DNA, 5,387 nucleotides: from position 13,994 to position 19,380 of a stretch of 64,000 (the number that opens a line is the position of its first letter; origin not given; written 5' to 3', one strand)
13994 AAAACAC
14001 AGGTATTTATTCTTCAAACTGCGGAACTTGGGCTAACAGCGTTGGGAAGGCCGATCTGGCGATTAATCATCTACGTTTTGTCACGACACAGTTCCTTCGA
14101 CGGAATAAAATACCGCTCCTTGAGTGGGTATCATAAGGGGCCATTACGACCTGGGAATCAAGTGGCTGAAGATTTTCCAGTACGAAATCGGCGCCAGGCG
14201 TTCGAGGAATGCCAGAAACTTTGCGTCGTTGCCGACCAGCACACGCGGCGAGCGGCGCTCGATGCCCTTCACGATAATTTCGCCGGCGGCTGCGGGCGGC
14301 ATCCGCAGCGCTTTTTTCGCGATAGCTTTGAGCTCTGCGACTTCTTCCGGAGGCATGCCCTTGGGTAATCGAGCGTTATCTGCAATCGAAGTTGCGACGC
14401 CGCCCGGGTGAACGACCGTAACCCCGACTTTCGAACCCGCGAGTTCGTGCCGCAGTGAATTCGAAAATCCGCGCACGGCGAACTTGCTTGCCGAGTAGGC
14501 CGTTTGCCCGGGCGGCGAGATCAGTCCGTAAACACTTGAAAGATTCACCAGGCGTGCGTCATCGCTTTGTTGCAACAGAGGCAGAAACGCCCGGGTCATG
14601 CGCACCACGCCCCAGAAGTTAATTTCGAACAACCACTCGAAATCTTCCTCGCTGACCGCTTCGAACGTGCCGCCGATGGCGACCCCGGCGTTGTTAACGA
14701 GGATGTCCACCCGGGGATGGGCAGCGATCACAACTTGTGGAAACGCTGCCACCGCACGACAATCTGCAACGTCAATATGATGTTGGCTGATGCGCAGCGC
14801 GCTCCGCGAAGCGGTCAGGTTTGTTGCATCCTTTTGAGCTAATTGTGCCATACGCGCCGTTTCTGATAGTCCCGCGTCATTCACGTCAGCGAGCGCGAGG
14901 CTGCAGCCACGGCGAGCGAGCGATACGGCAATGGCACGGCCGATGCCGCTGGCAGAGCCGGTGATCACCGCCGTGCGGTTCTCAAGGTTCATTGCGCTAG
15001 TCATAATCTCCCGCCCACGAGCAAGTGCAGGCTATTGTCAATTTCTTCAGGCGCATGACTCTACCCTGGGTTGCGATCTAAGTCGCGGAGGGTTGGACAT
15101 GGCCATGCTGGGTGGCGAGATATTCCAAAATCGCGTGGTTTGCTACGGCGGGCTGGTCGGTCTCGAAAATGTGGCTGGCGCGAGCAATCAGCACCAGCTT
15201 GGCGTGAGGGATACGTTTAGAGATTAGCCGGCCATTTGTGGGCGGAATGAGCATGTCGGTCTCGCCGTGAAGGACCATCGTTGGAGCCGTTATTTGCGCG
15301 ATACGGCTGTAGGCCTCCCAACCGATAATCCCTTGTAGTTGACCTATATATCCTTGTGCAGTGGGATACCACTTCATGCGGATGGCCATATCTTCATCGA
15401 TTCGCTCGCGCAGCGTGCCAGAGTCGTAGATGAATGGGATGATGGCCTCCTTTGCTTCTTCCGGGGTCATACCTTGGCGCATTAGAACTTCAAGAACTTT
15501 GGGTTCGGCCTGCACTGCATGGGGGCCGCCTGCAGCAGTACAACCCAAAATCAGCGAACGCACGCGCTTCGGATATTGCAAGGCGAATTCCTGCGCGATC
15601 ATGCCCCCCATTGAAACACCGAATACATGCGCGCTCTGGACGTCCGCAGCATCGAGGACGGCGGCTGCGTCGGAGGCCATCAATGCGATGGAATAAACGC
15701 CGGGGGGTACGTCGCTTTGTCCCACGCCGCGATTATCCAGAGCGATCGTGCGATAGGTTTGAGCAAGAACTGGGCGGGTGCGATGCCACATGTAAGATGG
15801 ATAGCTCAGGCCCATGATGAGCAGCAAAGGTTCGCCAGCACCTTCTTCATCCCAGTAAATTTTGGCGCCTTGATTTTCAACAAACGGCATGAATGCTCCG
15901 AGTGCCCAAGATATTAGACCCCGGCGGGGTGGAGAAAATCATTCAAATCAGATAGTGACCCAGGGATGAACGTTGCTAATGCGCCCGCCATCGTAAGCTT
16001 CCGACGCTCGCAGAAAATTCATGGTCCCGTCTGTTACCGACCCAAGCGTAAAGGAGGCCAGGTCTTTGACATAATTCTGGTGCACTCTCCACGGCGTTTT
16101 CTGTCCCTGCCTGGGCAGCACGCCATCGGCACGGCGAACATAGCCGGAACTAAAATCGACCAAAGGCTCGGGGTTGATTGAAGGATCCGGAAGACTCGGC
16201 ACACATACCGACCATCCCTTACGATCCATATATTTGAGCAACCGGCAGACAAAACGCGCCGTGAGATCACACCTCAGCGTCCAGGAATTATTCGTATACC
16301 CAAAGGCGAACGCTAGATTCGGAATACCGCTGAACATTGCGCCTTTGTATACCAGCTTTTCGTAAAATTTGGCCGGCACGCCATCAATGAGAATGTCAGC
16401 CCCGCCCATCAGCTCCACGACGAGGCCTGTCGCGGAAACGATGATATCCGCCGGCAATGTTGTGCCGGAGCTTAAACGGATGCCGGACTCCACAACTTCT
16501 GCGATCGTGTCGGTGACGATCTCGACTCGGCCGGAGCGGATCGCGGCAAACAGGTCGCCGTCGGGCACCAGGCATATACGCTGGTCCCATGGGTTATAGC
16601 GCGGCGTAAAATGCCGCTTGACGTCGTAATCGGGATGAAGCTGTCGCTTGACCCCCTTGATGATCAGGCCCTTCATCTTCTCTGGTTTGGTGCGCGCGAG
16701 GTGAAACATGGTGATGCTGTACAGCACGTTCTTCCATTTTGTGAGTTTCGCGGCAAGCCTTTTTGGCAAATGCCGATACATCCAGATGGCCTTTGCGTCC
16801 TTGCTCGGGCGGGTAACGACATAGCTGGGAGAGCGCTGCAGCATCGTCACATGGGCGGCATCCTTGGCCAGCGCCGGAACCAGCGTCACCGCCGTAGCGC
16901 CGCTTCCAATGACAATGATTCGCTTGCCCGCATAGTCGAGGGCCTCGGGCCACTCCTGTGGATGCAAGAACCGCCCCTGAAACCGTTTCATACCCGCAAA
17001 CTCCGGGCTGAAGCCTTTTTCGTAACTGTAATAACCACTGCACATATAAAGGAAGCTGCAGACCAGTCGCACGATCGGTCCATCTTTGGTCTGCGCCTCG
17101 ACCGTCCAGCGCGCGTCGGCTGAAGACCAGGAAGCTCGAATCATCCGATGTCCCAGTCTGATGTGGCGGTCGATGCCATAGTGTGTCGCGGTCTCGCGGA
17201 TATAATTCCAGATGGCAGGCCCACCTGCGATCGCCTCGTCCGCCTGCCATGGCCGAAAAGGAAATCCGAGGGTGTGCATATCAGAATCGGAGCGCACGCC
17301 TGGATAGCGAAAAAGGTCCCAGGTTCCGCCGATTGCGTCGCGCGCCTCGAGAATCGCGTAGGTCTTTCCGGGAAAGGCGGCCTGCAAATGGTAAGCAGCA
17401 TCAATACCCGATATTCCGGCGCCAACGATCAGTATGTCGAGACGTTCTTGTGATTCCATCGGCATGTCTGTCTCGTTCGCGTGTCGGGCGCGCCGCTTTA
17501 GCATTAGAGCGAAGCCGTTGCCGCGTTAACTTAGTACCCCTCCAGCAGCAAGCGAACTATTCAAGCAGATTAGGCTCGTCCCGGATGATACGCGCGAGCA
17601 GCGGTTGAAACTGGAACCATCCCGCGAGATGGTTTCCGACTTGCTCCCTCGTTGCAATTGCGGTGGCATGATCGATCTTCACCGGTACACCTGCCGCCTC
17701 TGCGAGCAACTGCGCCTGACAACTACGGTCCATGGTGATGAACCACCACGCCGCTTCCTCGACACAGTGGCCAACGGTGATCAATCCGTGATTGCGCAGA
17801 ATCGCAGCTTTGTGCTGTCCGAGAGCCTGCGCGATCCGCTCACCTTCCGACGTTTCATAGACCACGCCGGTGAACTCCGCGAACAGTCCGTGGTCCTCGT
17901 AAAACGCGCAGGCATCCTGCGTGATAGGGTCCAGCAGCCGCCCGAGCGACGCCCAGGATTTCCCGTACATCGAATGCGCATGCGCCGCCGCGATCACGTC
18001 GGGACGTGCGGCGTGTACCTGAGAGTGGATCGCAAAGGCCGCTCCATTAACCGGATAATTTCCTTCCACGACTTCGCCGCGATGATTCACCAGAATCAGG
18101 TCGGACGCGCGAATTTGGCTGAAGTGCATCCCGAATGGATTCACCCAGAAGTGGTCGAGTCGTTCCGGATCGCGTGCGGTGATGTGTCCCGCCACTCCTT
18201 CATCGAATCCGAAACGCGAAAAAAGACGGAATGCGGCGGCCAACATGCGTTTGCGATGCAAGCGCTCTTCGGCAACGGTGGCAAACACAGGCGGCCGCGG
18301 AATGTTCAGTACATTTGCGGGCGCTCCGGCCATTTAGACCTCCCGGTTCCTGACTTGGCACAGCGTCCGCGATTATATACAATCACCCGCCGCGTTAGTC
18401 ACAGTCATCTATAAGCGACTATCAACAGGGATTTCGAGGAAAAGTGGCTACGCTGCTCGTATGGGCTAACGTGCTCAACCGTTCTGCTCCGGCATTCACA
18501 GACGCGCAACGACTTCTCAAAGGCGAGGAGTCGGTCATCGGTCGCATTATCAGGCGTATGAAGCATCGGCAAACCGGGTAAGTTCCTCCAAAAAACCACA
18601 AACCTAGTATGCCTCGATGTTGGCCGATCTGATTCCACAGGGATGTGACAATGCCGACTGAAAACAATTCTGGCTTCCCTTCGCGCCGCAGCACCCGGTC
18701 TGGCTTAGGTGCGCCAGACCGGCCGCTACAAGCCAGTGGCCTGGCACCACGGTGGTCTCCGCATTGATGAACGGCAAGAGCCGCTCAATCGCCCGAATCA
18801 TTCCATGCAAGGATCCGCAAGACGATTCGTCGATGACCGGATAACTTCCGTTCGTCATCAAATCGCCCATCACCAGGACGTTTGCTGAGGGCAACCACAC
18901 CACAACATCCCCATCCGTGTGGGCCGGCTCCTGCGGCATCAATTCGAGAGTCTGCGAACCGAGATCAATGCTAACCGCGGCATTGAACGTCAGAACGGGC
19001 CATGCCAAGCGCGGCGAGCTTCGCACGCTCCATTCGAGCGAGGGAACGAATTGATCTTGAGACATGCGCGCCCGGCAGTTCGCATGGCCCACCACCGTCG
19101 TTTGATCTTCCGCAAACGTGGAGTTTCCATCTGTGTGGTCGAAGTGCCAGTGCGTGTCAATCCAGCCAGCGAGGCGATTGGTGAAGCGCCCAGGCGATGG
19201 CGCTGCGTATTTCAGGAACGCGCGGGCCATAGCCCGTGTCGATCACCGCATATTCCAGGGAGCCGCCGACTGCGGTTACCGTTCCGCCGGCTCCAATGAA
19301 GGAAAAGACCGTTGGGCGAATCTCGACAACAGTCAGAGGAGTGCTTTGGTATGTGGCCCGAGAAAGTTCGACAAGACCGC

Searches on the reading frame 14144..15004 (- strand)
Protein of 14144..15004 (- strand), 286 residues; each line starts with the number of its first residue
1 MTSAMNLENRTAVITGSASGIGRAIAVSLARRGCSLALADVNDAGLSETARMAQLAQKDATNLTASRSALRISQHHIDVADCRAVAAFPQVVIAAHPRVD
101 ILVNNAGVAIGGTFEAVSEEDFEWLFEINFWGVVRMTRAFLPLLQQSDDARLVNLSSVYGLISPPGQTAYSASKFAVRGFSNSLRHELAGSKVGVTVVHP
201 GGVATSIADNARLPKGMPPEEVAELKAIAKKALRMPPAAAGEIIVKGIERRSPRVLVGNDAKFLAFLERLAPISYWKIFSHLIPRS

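Call 52: search_protein_families(library=pfam, proteins=[window:14144-15004:-], max_evalue=0.00001)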
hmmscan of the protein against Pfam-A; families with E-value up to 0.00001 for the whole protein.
window:14144-15004:- (286 aa): 3 families
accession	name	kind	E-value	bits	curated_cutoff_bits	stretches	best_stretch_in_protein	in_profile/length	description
PF00106.31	adh_short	-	2.8e-47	161.2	26.6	1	11-212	2-191/195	short chain dehydrogenase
PF13561.12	adh_short_C2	-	8.8e-34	117.5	27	1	16-212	1-185/236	Enoyl-(Acyl carrier protein) reductase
PF08659.16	KR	-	2.7e-12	47.4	22.6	1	11-186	2-165/180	KR domain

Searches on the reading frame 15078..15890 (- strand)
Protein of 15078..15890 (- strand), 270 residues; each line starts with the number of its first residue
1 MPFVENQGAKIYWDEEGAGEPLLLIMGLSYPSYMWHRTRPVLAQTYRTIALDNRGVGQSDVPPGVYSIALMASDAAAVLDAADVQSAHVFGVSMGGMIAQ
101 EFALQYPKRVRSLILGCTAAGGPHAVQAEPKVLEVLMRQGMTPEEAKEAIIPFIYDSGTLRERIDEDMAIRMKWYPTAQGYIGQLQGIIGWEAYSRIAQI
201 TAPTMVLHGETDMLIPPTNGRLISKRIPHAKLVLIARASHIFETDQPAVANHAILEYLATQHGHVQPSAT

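Call 52: search_protein_families(library=pfam, proteins=[window:15078-15890:-], max_evalue=0.00001)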
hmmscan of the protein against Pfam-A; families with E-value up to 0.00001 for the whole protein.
window:15078-15890:- (270 aa): 3 families
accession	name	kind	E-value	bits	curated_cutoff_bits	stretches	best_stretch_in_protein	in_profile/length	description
PF00561.26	Abhydrolase_1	-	7.6e-31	108.1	25.8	2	21-124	2-103/245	alpha/beta hydrolase fold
PF12146.15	Hydrolase_4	-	9.4e-20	71.4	27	1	43-242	29-234/239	Serine aminopeptidase, S33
PF12697.13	Abhydrolase_6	-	8.9e-17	62.9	26.3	1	27-248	6-212/217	Alpha/beta hydrolase family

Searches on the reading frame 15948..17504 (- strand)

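Call 53: search_protein_families(library=pfam, proteins=[window:15948-17504:-], max_evalue=0.00001)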
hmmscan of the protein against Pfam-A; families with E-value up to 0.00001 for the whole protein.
window:15948-17504:- (518 aa): 5 families
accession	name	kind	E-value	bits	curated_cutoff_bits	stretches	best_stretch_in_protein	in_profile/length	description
PF00743.25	FMO-like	-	5.1e-15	55.4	22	1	98-242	86-232/532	Flavin-binding monooxygenase-like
PF13450.12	NAD_binding_8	-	3.5e-11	43.7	21.9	1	26-82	1-54/68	NAD(P)-binding Rossmann-like domain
PF07992.20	Pyr_redox_2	-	1.6e-07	31.5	26.1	0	189-232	142-180/291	Pyridine nucleotide-disulphide oxidoreductase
PF13738.12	Pyr_redox_3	-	1.6e-07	31.3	30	1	25-228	1-199/305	Pyridine nucleotide-disulphide oxidoreductase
PF01946.23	Thi4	-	2.5e-07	30.6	26.2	0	21-61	17-56/235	Thi4 family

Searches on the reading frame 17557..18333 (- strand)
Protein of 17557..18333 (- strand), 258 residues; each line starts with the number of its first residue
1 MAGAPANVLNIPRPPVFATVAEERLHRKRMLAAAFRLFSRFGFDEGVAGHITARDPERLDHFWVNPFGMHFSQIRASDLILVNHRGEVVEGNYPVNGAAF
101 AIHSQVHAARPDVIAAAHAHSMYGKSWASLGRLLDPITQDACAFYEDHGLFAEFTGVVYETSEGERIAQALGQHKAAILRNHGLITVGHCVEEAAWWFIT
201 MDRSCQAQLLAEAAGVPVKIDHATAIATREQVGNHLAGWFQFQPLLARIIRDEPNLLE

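Call 53: search_protein_families(library=pfam, proteins=[window:17557-18333:-], max_evalue=0.00001)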
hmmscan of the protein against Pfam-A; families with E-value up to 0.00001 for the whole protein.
window:17557-18333:- (258 aa): 1 family
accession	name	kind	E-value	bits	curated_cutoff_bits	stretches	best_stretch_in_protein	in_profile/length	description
PF00596.27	Aldolase_II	-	1.7e-48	165.4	22.2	1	31-209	3-183/183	Class II Aldolase and Adducin N-terminal domain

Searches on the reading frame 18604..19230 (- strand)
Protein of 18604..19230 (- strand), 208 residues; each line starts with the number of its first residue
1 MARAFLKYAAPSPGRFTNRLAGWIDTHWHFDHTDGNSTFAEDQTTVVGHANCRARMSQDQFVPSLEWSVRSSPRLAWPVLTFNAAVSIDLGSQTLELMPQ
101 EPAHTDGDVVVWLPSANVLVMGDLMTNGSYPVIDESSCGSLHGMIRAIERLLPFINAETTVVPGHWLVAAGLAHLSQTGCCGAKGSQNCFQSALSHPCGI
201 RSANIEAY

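Call 53: search_protein_families(library=pfam, proteins=[window:18604-19230:-], max_evalue=0.00001)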
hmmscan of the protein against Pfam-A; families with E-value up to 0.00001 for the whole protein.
window:18604-19230:- (208 aa): 1 family
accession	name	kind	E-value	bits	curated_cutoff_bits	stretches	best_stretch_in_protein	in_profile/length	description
PF00753.33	Lactamase_B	-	1.5e-08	35.3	22.7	1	26-136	50-172/196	Metallo-beta-lactamase superfamily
